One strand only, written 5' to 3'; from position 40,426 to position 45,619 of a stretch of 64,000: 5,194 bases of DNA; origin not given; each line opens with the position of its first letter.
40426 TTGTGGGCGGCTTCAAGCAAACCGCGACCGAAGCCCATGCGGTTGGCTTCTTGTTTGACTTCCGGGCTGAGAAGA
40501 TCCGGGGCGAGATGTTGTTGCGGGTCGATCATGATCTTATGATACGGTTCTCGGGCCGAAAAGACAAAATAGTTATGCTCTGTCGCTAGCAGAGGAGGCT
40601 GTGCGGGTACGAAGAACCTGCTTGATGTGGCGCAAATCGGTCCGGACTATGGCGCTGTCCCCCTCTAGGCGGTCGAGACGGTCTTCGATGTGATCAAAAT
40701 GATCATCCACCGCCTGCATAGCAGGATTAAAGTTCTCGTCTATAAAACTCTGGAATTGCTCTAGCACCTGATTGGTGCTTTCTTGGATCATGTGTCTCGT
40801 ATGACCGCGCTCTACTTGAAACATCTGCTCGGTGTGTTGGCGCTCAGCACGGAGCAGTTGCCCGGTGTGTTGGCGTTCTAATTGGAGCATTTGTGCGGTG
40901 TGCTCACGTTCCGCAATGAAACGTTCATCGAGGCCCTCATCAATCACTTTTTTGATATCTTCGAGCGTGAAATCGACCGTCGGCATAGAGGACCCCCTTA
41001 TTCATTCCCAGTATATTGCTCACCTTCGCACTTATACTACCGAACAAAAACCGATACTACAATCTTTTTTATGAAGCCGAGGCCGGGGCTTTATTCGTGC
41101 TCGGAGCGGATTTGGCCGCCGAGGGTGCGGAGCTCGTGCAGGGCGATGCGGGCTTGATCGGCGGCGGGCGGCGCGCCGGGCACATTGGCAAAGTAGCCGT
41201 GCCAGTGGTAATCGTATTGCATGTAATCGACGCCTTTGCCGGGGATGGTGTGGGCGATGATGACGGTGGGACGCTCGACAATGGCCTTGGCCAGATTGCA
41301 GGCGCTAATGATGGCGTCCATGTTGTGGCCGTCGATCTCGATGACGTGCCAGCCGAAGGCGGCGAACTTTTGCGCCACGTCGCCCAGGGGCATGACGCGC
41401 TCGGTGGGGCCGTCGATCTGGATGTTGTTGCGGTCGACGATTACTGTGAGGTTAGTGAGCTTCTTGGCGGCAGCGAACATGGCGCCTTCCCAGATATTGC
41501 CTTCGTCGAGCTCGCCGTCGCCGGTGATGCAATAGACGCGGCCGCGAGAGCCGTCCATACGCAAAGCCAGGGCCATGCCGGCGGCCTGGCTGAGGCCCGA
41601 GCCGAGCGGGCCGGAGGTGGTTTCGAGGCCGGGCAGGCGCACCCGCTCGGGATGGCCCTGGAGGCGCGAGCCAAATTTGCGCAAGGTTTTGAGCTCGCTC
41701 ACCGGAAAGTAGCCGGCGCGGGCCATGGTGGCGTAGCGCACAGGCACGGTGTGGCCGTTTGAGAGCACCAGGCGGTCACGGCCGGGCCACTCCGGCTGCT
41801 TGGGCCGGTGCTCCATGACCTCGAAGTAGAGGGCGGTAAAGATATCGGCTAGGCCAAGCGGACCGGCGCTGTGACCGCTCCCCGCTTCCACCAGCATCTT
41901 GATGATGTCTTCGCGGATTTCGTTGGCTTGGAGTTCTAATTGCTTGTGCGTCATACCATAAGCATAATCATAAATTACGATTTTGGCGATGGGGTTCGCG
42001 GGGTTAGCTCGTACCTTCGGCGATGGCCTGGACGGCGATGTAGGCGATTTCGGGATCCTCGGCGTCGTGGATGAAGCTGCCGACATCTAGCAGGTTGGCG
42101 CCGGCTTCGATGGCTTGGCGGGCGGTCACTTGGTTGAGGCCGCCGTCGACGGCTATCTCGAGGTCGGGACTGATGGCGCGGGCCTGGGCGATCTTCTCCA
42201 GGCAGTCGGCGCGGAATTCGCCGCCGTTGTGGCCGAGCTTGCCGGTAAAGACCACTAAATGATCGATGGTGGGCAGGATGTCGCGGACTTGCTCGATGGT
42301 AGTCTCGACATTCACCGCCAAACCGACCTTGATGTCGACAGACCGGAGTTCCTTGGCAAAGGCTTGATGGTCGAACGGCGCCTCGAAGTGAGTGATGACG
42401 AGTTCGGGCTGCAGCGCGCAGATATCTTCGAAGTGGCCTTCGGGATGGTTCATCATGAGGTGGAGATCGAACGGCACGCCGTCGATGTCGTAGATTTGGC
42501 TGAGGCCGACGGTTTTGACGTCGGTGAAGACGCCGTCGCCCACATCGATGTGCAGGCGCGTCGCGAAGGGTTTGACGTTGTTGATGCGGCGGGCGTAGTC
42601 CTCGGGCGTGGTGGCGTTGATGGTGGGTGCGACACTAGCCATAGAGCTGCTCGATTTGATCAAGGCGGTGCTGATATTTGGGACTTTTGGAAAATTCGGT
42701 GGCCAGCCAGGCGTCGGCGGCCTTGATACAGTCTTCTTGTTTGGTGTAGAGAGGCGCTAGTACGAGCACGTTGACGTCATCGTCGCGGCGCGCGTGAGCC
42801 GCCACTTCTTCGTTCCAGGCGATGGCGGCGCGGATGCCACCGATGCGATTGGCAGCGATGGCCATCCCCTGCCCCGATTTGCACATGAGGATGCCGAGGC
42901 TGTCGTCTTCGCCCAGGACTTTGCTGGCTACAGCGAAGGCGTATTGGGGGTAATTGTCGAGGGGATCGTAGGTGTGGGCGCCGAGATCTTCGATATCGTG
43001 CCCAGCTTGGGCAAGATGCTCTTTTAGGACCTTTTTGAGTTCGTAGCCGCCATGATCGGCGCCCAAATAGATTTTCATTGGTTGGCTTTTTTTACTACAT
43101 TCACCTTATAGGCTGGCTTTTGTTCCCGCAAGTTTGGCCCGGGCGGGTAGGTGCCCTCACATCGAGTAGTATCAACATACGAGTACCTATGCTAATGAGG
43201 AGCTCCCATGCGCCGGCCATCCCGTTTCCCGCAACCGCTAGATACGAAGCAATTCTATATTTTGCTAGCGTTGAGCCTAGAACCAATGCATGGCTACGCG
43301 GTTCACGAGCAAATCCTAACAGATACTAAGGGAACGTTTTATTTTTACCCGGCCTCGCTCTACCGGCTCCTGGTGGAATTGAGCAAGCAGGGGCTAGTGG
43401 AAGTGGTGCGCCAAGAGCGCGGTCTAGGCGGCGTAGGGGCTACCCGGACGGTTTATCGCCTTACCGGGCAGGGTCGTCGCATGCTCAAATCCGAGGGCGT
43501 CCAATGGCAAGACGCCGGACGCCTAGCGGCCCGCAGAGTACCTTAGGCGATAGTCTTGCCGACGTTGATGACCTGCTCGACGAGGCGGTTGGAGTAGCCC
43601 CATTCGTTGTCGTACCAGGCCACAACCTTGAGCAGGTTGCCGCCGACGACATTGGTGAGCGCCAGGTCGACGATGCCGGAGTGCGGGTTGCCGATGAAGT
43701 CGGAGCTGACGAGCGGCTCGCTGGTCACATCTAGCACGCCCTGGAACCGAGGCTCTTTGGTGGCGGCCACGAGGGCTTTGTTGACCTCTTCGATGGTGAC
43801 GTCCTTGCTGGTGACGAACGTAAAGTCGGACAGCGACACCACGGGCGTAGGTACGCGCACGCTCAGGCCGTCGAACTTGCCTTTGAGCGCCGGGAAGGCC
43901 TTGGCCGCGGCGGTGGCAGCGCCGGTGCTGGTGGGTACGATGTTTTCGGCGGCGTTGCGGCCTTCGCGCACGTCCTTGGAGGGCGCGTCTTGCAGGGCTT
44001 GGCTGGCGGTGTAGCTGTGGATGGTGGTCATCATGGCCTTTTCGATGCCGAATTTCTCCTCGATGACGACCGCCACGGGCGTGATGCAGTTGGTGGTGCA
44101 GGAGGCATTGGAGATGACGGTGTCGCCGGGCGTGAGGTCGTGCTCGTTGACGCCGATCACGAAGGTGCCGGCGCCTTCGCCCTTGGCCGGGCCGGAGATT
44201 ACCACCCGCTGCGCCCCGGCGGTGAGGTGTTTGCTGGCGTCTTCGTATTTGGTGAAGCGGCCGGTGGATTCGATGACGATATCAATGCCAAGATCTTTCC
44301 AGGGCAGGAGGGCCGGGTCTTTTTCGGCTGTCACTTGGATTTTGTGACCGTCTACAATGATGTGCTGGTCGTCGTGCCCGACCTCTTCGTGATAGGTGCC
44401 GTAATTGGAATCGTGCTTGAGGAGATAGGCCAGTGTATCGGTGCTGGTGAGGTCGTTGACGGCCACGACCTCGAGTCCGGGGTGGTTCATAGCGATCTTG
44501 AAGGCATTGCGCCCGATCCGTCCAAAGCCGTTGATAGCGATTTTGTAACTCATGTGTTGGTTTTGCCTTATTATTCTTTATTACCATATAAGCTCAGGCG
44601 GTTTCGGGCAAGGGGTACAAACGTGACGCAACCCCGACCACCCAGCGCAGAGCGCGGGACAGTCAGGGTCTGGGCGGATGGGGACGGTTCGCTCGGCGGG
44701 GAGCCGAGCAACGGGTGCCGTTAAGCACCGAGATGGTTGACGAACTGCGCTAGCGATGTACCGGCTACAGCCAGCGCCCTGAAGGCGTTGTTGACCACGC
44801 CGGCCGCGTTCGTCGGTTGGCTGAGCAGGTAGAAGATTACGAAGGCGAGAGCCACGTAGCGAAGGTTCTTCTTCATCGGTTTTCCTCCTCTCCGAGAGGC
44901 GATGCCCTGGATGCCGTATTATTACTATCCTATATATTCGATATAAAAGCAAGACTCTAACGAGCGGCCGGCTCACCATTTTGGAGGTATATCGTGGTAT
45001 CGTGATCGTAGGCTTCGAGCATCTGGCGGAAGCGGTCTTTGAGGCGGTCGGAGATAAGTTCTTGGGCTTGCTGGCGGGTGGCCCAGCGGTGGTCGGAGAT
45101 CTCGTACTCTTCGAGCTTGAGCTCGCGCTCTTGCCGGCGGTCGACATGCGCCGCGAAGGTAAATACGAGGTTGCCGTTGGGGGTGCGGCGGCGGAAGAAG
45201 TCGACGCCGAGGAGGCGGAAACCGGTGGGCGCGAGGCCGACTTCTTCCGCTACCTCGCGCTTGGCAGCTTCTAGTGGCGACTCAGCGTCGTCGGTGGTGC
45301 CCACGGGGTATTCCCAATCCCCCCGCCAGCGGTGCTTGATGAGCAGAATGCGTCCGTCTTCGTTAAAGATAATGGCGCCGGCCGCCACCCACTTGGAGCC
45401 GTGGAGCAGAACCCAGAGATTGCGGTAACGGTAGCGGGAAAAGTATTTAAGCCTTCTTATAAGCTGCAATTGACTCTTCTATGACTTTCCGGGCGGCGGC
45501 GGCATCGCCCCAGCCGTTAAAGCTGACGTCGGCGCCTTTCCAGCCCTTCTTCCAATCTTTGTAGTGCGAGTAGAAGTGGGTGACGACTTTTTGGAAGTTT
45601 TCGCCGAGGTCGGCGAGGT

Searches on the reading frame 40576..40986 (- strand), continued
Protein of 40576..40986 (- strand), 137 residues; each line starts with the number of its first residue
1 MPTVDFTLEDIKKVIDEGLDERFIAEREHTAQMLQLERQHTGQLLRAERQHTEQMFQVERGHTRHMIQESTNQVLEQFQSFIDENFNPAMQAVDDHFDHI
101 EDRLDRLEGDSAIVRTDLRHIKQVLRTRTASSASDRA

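Call 74: find_encoding_contigs(protein=P0249, flank=8000, max_places=4)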
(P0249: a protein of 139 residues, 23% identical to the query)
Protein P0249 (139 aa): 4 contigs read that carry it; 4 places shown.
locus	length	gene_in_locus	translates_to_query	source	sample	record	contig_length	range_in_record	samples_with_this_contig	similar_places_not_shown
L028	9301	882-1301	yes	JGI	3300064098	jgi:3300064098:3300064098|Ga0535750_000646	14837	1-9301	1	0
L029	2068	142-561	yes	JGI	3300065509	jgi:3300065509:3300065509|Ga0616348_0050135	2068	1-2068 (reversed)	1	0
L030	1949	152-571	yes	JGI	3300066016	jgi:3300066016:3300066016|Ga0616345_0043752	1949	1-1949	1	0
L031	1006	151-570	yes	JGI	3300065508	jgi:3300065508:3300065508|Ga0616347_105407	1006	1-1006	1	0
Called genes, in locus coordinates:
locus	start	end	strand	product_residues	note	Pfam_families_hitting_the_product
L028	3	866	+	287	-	?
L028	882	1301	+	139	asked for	-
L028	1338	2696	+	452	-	PF13385:Laminin_G_3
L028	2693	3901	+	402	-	-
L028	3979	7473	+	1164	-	-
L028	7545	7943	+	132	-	PF00072:Response_reg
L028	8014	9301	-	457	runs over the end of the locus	-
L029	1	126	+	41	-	?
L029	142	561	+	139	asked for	-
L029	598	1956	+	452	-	PF13385:Laminin_G_3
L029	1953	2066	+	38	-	?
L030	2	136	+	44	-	?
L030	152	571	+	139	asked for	-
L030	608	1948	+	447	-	?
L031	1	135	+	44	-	?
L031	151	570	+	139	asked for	-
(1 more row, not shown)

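Call 94: predict_structure(alignment_id=A4)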
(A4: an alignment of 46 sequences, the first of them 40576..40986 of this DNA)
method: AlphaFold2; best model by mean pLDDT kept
length: 137 residues; sequences in the alignment: 46
mean_pLDDT: 94.9   pTM: 0.55
mean pLDDT of the five models: 94.9, 94.7, 94.4, 91.4, 91.2
residues with pLDDT >= 90: 114; 70-90: 22; 50-70: 1; < 50: 0
segments of 3 or more residues with pLDDT < 50: none
pLDDT, mean of each block of 10 residues (from residue 1): 80 84 93 98 98 98 98 98 98 98 98 98 96 90
secondary structure, 60 per line:
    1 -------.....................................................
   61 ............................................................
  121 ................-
elements in order: H8-136

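Call 101: search_protein_families(library=pfam, proteins=[L007:1200-1634:+, L009:805-1056:+, L013:8344-9141:+, L013:9171-10097:+, L010:2137-2511:-, L012:2317-2988:+, L011:89-1015:-, L011:1361-1933:+, L008:438-1028:+, L010:581-1693:+], max_evalue=0.0001)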
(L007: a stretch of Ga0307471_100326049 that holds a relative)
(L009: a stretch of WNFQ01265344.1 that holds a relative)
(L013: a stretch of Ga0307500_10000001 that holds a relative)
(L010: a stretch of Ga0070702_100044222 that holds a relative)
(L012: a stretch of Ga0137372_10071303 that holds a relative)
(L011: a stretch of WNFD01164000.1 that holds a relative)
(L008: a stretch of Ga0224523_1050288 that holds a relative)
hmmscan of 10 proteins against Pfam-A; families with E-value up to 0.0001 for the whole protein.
L007:1200-1634:+ (145 aa): 0 families

L009:805-1056:+ (84 aa): 0 families

L013:8344-9141:+ (266 aa): 7 families
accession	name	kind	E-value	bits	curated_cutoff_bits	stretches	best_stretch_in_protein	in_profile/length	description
PF13614.12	AAA_31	-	3.5e-60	203.4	27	1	13-186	1-176/177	AAA domain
PF01656.29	CbiA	-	1.9e-31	109.1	25.4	1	16-238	1-125/125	CobQ/CobB/MinD/ParA nucleotide binding domain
PF10609.15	ParA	-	1.1e-10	41.9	27.1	1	13-256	3-243/246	NUBPL iron-transfer P-loop NTPase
PF00142.24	Fer4_NifH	-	1.6e-10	41.4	25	1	21-57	7-43/271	4Fe-4S iron sulfur cluster binding proteins, NifH/frxC family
PF09140.17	MipZ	-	7e-09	35.8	20.7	1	15-56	2-43/262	ATPase MipZ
PF06564.18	CBP_BcsQ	-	1e-08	35.4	21.3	1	14-255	2-230/234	Cellulose biosynthesis protein BcsQ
PF02374.21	ArsA_ATPase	-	1.9e-07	31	24.3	1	21-57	8-44/305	Anion-transporting ATPase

L013:9171-10097:+ (309 aa): 3 families
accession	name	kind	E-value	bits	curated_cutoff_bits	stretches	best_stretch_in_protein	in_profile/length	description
PF02195.25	ParB_N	-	1e-31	109.3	26.3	1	46-137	3-95/95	ParB N-terminal domain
PF17762.8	HTH_ParB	-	1e-28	99.9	22.6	1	140-243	2-99/102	ParB HTH domain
PF23552.2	ParB_C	-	6.4e-10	38.8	23.8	1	261-304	5-49/50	ParB dimerisation domain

L010:2137-2511:- (125 aa): 2 families
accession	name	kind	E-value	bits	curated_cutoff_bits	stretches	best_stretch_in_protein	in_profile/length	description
PF00561.26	Abhydrolase_1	-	3.8e-06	27.2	25.8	1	36-113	176-245/245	alpha/beta hydrolase fold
PF12697.13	Abhydrolase_6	-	1.5e-05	26.3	26.3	1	16-117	119-215/217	Alpha/beta hydrolase family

L012:2317-2988:+ (224 aa): 1 family
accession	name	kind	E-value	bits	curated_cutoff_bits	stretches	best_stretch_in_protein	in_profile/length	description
PF02535.28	Zip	-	7.3e-14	52.2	35.1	1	96-215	172-294/323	ZIP Zinc transporter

L011:89-1015:- (309 aa): 4 families
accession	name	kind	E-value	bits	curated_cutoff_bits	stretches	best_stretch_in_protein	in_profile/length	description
PF13683.12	rve_3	-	7.5e-13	48.5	26.5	1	238-300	4-67/67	Integrase core domain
PF00665.32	rve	-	2e-11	44.4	32.6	1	153-246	4-101/102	Integrase core domain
PF13565.12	HTH_32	-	2.9e-06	28.2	33.7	0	76-127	22-73/73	Homeodomain-like domain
PF13384.12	HTH_23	-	3.2e-06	27.2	24.6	1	26-62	5-40/50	Homeodomain-like domain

L011:1361-1933:+ (191 aa): 1 family
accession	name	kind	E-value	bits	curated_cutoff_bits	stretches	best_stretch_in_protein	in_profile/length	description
PF00348.22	polyprenyl_synt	-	3.2e-14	53.2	27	1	40-180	5-126/251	Polyprenyl synthetase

L008:438-1028:+ (197 aa): 1 family
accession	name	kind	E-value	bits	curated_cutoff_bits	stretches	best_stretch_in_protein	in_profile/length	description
PF02779.29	Transket_pyr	-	5.4e-40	137.3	27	1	22-184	4-172/174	Transketolase, pyrimidine binding domain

L010:581-1693:+ (371 aa): 0 families

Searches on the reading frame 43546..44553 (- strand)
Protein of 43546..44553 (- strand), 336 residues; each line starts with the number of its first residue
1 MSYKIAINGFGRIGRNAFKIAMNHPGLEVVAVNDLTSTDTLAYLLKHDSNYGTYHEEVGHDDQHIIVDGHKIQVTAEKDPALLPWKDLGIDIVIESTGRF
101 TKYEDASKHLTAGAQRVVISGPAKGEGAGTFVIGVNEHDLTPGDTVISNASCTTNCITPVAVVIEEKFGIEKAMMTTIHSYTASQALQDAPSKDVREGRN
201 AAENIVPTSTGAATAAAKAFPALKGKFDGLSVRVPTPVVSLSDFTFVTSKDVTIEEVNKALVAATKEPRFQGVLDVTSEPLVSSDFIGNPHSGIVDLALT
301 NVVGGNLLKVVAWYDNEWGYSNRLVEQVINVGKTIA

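Call 60: search_protein_families(library=pfam, proteins=[window:43546-44553:-], max_evalue=0.0001)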
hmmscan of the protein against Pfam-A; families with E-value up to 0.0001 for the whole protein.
window:43546-44553:- (336 aa): 2 families
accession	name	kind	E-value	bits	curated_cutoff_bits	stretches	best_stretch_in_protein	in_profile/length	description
PF02800.25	Gp_dh_C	-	3.9e-57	192.7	24.4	1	157-314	1-158/158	Glyceraldehyde 3-phosphate dehydrogenase, C-terminal domain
PF00044.30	Gp_dh_N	-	6.2e-39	132.8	31.7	1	4-102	2-100/101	Glyceraldehyde 3-phosphate dehydrogenase, NAD binding domain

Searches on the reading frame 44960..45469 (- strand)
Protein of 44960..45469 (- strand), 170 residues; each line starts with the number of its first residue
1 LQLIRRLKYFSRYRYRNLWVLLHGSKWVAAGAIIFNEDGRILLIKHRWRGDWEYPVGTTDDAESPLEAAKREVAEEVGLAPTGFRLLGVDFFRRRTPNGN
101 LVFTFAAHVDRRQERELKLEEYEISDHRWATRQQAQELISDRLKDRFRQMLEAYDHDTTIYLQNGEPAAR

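Call 97: search_protein_families(library=pfam, proteins=[window:44960-45469:-], max_evalue=0.0001)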
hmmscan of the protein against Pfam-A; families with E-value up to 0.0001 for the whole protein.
window:44960-45469:- (170 aa): 1 family
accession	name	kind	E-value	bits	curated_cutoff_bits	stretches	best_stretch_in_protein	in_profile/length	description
PF00293.34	NUDIX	-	1.2e-19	71.1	21.1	1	28-139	4-119/134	NUDIX domain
